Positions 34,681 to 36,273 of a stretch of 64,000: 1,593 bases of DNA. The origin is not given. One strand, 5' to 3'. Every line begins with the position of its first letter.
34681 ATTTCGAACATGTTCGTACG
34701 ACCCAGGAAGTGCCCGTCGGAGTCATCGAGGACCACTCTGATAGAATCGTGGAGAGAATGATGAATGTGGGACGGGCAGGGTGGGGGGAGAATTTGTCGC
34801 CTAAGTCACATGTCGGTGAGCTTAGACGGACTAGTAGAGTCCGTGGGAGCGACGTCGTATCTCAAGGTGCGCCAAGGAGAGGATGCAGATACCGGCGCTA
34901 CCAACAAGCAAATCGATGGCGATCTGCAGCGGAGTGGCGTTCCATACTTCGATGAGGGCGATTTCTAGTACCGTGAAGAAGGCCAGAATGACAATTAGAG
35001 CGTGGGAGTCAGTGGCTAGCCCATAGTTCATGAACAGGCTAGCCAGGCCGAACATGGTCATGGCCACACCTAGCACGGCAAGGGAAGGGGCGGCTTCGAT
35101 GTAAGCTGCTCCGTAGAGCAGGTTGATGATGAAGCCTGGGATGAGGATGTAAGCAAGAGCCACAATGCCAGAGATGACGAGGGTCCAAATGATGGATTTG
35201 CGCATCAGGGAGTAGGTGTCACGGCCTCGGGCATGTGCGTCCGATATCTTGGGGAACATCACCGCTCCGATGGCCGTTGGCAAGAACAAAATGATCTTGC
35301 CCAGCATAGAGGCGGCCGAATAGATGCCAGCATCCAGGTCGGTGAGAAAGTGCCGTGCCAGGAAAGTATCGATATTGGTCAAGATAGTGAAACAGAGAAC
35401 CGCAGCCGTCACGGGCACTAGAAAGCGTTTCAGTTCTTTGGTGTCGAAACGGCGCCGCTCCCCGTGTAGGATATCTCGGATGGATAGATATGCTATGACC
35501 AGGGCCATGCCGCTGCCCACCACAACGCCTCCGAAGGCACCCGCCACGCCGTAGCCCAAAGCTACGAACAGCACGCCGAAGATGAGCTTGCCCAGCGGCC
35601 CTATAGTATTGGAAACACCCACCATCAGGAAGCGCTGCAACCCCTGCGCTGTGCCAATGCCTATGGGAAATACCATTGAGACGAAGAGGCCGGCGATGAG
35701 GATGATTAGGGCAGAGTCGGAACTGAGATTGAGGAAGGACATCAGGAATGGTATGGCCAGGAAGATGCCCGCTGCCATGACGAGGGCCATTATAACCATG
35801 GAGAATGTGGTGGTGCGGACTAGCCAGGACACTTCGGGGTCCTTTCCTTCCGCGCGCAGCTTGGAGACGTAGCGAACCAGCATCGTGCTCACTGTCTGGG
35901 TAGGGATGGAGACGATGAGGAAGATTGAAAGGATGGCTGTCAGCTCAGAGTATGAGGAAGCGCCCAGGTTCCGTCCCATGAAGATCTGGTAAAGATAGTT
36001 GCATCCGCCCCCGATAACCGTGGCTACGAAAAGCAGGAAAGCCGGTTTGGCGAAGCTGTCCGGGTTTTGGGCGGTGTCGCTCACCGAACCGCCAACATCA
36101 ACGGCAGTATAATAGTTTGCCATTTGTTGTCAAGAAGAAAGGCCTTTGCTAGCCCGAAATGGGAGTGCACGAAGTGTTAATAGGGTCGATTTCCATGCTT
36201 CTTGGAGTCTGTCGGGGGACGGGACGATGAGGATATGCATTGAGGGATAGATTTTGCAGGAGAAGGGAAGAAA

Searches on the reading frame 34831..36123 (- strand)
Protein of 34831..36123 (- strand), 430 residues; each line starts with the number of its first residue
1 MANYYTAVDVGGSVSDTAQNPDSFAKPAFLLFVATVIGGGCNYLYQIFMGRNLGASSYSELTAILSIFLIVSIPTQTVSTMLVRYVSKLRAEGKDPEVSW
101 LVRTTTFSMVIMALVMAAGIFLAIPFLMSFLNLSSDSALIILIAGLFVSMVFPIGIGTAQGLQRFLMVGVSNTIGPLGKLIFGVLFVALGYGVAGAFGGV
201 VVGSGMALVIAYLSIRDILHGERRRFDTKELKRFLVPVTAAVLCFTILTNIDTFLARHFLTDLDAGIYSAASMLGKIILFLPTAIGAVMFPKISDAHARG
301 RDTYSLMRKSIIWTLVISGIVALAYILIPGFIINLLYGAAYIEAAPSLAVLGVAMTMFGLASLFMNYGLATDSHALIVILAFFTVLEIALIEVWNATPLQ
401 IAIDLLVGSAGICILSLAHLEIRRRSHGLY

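Call 6: search_protein_families(library=pfam, proteins=[window:34831-36123:-], max_evalue=0.01)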
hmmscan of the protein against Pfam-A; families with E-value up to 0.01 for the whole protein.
window:34831-36123:- (430 aa): 2 families
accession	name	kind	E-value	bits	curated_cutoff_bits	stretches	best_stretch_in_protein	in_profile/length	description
PF01943.22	Polysacc_synt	-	1e-19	71.5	28.2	1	26-296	3-273/274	Polysaccharide biosynthesis protein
PF13440.11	Polysacc_synt_3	-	7.3e-12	45.6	23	1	103-346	48-293/293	Polysaccharide biosynthesis protein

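Call 38: search_protein_families(library=ncbifam, proteins=[window:34831-36123:-], max_evalue=0.01)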
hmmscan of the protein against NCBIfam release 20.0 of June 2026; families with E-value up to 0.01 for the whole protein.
window:34831-36123:- (430 aa): 0 families
